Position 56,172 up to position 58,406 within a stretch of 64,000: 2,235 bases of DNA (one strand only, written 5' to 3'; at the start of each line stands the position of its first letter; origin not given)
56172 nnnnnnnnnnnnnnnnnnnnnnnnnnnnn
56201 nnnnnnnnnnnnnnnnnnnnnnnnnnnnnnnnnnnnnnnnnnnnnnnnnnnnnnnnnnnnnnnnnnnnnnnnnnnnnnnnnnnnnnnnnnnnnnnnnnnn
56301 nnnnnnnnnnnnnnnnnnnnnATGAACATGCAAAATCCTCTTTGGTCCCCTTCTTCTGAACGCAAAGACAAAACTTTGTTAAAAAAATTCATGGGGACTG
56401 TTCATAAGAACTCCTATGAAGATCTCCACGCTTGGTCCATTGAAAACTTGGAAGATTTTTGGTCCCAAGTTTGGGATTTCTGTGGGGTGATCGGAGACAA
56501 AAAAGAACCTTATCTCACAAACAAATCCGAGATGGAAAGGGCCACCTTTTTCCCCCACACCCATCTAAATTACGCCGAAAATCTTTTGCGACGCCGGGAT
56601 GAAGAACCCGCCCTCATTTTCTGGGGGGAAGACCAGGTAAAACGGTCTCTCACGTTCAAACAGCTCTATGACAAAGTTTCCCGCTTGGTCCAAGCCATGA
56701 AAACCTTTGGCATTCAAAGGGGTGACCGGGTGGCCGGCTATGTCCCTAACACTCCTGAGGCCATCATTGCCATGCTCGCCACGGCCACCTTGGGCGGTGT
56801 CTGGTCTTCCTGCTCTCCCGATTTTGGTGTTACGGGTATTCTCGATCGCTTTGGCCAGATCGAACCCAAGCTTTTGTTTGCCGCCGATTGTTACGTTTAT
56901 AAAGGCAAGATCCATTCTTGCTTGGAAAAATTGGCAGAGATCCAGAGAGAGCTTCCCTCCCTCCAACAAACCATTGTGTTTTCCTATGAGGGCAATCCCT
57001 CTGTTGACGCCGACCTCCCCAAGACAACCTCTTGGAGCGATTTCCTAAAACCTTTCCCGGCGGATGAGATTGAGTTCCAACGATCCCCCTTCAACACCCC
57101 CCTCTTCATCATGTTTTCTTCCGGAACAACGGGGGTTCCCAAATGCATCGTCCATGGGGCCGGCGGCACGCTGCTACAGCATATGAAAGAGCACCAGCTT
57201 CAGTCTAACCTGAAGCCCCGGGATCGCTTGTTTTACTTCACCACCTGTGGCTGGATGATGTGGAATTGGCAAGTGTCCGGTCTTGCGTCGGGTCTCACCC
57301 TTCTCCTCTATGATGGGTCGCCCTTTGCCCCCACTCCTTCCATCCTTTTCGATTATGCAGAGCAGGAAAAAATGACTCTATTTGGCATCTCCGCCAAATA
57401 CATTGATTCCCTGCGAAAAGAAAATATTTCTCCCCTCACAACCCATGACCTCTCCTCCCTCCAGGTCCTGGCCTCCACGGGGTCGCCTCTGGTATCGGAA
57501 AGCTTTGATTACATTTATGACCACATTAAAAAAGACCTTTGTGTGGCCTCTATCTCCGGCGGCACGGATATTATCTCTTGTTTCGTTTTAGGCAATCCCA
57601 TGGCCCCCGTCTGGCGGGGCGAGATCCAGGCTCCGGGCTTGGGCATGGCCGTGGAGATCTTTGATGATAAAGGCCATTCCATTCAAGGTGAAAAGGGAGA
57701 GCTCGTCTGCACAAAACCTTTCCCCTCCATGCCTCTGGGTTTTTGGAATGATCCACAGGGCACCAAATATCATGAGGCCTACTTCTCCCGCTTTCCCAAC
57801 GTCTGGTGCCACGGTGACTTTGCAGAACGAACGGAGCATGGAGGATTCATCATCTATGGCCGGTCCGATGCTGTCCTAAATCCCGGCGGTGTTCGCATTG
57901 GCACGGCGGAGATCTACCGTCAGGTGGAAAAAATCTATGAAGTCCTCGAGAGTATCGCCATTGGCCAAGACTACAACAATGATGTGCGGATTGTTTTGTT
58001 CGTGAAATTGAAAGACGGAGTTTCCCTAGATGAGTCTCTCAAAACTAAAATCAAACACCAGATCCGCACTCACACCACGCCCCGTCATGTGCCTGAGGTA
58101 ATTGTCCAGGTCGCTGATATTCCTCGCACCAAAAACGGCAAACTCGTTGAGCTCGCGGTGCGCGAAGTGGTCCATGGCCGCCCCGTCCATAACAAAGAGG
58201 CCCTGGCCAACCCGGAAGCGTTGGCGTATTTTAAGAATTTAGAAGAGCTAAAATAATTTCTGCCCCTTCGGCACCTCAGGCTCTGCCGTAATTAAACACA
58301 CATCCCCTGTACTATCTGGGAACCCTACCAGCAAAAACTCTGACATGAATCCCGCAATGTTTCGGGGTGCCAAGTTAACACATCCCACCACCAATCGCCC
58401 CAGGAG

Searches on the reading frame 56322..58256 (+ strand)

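Call 20: search_protein_families(library=ncbifam, proteins=[window:56322-58256:+])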
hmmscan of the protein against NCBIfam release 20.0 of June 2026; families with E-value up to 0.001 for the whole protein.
window:56322-58256:+ (644 aa): 83 families (the best 25 are shown)
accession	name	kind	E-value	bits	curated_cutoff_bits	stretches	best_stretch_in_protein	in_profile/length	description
NF002937.0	PRK03584.1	subfamily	2.9e-289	960.9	639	1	2-643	2-654/657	acetoacetate--CoA ligase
TIGR01217.1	ac_ac_CoA_syn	equivalog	3.6e-276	917.5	520.9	1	5-644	4-651/652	acetoacetate--CoA ligase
TIGR02188.1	Ac_CoA_lig_AcsA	equivalog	1.2e-89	301.2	724.95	1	28-635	3-624/629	acetate--CoA ligase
NF001208.0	PRK00174.1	subfamily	3.7e-87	293.2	657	1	26-636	23-640/649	acetate--CoA ligase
NF007815.0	PRK10524.1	equivalog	9.5e-61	206.1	955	1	30-639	2-625/629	propionate--CoA ligase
TIGR02316.1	propion_prpE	equivalog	8.6e-57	193.1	827.4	1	31-637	2-622/628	propionate--CoA ligase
NF003313.0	PRK04319.1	equivalog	2.1e-46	158.3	729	1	92-609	58-553/574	acetate--CoA ligase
NF004837.0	PRK06187.1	subfamily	6.2e-36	123.7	476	1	104-618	32-523/531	long-chain-fatty-acid--CoA ligase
NF047394.1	AcylCoAsynMbcS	equivalog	4.5e-35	121.3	850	1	92-615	24-518/525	acyl-CoA synthetase MbcS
TIGR02262.1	benz_CoA_lig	subfamily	2e-30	106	375.25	1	82-615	3-507/508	benzoate-CoA ligase family protein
NF009233.0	PRK12583.1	subfamily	3.1e-28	98.5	832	1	87-616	26-549/558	fatty acid CoA ligase family protein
NF004814.0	PRK06164.1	equivalog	5.1e-27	94.6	677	1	92-606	20-516/540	acyl-CoA synthetase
TIGR03098.1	ligase_PEP_1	hypoth_equivalog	8.2e-27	93.8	592.35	2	447-610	344-511/517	acyl-CoA ligase (AMP-forming), exosortase A system-associated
NF004114.0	PRK05605.1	equivalog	1.4e-25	89.6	766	2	83-277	38-240/575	long-chain-fatty-acid--CoA ligase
NF053567.1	HBDA_AROS1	equivalog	2.3e-25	89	1000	1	107-618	37-520/523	3-hydroxybenzoate--CoA ligase HbdA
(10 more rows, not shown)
